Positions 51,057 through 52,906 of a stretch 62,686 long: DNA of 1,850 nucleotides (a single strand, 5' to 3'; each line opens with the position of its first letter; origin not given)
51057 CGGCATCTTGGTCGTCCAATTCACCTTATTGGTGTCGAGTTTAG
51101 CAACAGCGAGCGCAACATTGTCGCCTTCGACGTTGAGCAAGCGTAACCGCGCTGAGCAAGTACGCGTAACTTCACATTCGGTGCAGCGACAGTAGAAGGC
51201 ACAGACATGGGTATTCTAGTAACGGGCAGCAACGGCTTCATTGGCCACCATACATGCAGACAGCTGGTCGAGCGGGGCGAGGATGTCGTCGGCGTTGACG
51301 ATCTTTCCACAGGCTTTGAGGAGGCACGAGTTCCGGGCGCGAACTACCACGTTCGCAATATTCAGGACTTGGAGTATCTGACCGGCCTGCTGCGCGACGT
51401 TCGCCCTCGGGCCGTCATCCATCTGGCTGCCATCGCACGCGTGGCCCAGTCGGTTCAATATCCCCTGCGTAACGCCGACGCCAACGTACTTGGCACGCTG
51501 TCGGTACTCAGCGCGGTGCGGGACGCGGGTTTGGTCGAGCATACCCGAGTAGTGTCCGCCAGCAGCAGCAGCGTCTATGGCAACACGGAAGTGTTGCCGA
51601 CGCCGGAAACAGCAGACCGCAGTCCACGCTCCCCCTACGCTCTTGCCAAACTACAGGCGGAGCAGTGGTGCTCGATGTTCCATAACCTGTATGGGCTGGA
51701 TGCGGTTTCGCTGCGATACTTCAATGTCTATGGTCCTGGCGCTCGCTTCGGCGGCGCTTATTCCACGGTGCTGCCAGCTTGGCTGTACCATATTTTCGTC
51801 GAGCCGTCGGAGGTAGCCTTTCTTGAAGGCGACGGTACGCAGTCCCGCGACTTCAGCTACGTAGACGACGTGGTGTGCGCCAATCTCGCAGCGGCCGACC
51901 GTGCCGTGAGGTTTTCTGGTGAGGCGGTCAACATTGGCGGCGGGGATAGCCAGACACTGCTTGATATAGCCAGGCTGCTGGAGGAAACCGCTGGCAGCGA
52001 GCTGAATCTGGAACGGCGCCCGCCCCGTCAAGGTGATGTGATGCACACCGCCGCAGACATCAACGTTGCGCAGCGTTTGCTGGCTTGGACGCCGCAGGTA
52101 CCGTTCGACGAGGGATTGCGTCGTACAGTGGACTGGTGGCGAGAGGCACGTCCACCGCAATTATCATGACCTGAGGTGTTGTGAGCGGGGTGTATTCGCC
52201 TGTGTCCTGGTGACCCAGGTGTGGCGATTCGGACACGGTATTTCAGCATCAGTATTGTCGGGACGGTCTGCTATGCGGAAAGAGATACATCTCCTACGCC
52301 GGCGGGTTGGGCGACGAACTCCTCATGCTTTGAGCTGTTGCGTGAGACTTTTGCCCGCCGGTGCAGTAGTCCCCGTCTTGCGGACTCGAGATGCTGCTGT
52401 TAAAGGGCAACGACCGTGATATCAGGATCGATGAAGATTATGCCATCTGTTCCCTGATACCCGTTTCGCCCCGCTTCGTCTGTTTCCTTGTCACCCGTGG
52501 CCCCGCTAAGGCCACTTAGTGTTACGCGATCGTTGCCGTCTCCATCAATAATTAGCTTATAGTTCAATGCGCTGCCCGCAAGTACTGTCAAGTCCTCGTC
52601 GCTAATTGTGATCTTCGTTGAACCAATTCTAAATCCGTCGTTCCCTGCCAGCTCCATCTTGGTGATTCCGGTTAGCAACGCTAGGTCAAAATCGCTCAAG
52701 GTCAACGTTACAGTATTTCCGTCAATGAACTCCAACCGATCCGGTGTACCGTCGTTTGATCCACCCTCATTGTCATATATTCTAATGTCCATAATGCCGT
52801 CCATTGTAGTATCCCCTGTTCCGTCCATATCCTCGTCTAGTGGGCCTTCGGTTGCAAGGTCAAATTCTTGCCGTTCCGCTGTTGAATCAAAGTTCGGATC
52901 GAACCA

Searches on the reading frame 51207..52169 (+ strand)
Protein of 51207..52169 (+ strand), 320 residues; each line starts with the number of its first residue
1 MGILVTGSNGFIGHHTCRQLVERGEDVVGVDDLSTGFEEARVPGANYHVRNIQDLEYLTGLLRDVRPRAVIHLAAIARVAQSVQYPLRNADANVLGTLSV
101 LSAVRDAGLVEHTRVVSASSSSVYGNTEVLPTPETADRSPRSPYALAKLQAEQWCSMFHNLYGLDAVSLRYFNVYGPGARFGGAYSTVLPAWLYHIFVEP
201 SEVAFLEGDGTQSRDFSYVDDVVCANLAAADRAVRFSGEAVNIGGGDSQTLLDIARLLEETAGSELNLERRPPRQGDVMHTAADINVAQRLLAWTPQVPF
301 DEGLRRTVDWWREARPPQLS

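Call 16: search_protein_families(library=pfam, proteins=[window:51207-52169:+], max_evalue=0.001)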
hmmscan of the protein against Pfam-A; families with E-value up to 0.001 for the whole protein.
window:51207-52169:+ (320 aa): 6 families
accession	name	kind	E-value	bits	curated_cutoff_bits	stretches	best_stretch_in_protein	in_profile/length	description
PF01370.27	Epimerase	-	3.4e-59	200.6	20.9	1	3-244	1-240/240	NAD dependent epimerase/dehydratase family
PF16363.11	GDP_Man_Dehyd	-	7.9e-57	193.6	27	1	4-307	1-332/332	GDP-mannose 4,6 dehydratase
PF01073.25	3Beta_HSD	-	3e-15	56.4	22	1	4-230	1-229/280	3-beta hydroxysteroid dehydrogenase/isomerase family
PF04321.23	RmlD_sub_bind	-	1.3e-13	51.1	27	1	1-175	1-152/287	RmlD substrate binding domain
PF02719.21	Polysacc_synt_2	-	3.3e-08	33.5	20.2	1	3-113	1-123/293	Polysaccharide biosynthesis protein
PF07993.18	NAD_binding_4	-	0.00022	20.9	20.1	0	69-176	91-209/258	Male sterility protein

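Call 51: find_encoding_contigs(protein=window:51207-52169:+, flank=10000, max_places=4)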
Protein window:51207-52169:+ (320 aa): 1 contig read that carries it; 1 place shown.
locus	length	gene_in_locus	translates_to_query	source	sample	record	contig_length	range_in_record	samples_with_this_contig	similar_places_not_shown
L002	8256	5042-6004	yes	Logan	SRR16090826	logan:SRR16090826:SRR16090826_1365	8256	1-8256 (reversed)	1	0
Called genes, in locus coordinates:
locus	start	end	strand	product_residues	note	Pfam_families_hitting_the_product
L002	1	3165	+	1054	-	?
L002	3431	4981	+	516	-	PF09820:AAA-ATPase_like, PF08011:PDDEXK_9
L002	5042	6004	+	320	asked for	PF01073:3Beta_HSD, PF01370:Epimerase, PF02719:Polysacc_synt_2, PF04321:RmlD_sub_bind, PF16363:GDP_Man_Dehyd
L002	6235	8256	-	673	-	?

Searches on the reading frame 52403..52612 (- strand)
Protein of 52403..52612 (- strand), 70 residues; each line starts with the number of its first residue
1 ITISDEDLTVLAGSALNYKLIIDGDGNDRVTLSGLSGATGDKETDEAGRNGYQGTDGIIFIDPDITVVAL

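Call 33: find_related_loci(query=A4, collection=genome_contigs, flank=10000)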
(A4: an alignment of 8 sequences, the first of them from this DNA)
Query A4 (70 aa) in genome_contigs; peptide patterns used: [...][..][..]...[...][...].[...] (x = any residue, [..] = any of these).
60 stretches matched a pattern; 1 encode a relative of the query (tblastn E <= 1e-3); 1 distinct loci.
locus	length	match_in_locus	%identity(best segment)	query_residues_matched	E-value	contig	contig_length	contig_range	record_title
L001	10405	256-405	51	18-68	2e-10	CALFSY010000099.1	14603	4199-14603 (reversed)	MAG TPA_asm: uncultured Jannaschia sp. isolate SRR6490003_bin.71_CONCOCT_v1.1_MAG genome assembly, contig: ERZ780648.188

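Call 37: search_protein_families(library=pfam, proteins=[L001:1789-3543:-, L001:4210-5574:-, L001:1247-1792:-, L001:3544-4098:-, L001:6453-7199:-, L001:7196-8044:-, L001:7978-9021:-, L001:9128-9679:-, L001:9689-10378:-, L001:5584-6081:-], max_evalue=0.001)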
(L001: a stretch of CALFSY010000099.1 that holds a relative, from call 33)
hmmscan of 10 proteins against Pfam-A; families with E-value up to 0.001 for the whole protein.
L001:1789-3543:- (584 aa): 4 families
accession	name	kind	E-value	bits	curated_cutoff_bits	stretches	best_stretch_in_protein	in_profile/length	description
PF01471.23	PG_binding_1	-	1.7e-26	92.6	23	2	523-573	7-57/57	Putative peptidoglycan binding domain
PF08823.16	PG_binding_2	-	5.5e-05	23.8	21.1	0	314-359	9-54/74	Putative peptidoglycan binding domain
PF00656.27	Peptidase_C14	-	0.00022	21.4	21.4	1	58-130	3-83/233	Caspase domain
PF13525.12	YfiO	-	0.00036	20.8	25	0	278-303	113-138/203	Outer membrane lipoprotein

L001:4210-5574:- (454 aa): 11 families
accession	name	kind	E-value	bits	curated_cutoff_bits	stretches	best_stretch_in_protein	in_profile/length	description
PF13481.12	AAA_25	-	1e-16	61.6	27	1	81-220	25-195/195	AAA domain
PF06745.19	ATPase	-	7.8e-16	58.6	26.6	2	75-140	6-72/231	KaiC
PF13541.12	ChlI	-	2.5e-10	40.7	27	1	362-424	56-118/121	Subunit ChlI of Mg-chelatase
PF18073.7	Zn_ribbon_LapB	-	1.5e-09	37.8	25.7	1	8-35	1-28/28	Rubredoxin metal binding domain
PF13604.12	AAA_30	-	4.1e-05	23.8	27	1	90-230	20-140/191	AAA domain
PF03796.21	DnaB_C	-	4.6e-05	23.4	27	0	73-134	5-66/255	DnaB-like helicase C terminal domain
PF00004.35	AAA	-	8.5e-05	23.4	21.2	1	92-213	2-106/131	ATPase family associated with various cellular activities (AAA)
PF13191.12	AAA_16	-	0.00012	23.1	32.6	1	80-204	19-129/167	AAA ATPase domain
PF13401.12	AAA_22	-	0.00015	22.5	27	1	89-214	6-123/130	AAA domain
PF25199.1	nSTAND_NTPase5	-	0.00018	21.8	34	1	89-131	42-85/145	Novel STAND NTPase 5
PF05362.19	Lon_C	-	0.00031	20.8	21.1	0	363-426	108-171/205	Lon protease (S16) C-terminal proteolytic domain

L001:1247-1792:- (181 aa): 1 family
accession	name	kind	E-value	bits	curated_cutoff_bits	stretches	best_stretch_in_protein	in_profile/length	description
PF14220.11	DUF4329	-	3.6e-38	130.5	28.6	1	33-148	2-116/116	Domain of unknown function (DUF4329)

L001:3544-4098:- (184 aa): 1 family
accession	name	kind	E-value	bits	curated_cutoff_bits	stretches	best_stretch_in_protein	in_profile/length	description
PF02674.22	Colicin_V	-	1.2e-26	93.8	29.3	1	7-154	1-141/144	Colicin V production protein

L001:6453-7199:- (248 aa): 2 families
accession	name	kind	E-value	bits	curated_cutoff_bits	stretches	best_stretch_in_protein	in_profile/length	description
PF00005.33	ABC_tran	-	8.3e-31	107.9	25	1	17-165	1-137/137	ABC transporter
PF13304.12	AAA_21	-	1.4e-07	32.3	27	0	131-179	232-280/304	AAA domain, putative AbiEii toxin, Type IV TA system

L001:7196-8044:- (282 aa): 1 family
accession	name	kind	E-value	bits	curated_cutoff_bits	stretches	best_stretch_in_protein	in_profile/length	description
PF02405.21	MlaE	-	8.4e-76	254.7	22.5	1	67-276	1-210/212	Permease MlaE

L001:7978-9021:- (347 aa): 2 families
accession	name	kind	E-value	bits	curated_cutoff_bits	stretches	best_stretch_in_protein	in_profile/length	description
PF01168.26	Ala_racemase_N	-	3.2e-47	161.5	24.1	1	8-214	1-220/220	Alanine racemase, N-terminal domain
PF00842.27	Ala_racemase_C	-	1.5e-33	115.6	25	1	221-342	1-127/127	Alanine racemase, C-terminal domain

L001:9128-9679:- (183 aa): 1 family
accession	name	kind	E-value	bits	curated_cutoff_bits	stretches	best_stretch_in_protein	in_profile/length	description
PF00994.29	MoCF_biosynth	-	5.9e-29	101.1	26.6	1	22-163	1-142/144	Probable molybdopterin binding domain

L001:9689-10378:- (229 aa): 1 family
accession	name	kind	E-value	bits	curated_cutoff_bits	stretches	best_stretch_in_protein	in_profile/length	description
PF10609.15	ParA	-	6.7e-86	288.1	27.1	1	1-221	20-243/246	NUBPL iron-transfer P-loop NTPase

L001:5584-6081:- (165 aa): 1 family
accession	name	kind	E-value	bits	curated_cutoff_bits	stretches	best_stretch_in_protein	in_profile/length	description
PF04403.18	PqiA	-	2.8e-17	63.5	23.8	1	19-149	9-144/156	Paraquat-inducible protein A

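Call 44: find_homologous_proteins(query=A4, max_evalue=0.001)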
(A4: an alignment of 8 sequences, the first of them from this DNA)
Query A4 (8 sequences): 2364 candidates shared short words with the query, none scored E <= 0.001.

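Call 54: find_related_loci(query=A4, collection=metagenome_contigs, flank=10000)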
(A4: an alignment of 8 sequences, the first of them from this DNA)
Query A4 (70 aa) in metagenome_contigs; peptide patterns used: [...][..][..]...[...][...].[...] (x = any residue, [..] = any of these).
62 stretches matched a pattern, but none encodes a relative of the query by tblastn (E <= 1e-3).

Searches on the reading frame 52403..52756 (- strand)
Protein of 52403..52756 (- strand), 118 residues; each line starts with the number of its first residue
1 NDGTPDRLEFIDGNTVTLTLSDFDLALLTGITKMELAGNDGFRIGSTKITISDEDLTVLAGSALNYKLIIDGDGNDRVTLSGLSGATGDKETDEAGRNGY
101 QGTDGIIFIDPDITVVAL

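Call 68: search_dna_similar(query=window:52403-52756:-, collection=plasmids, mode=protein, max_evalue=0.001, max_rows=20)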
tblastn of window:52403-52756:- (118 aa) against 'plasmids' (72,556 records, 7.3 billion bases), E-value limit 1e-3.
No match.
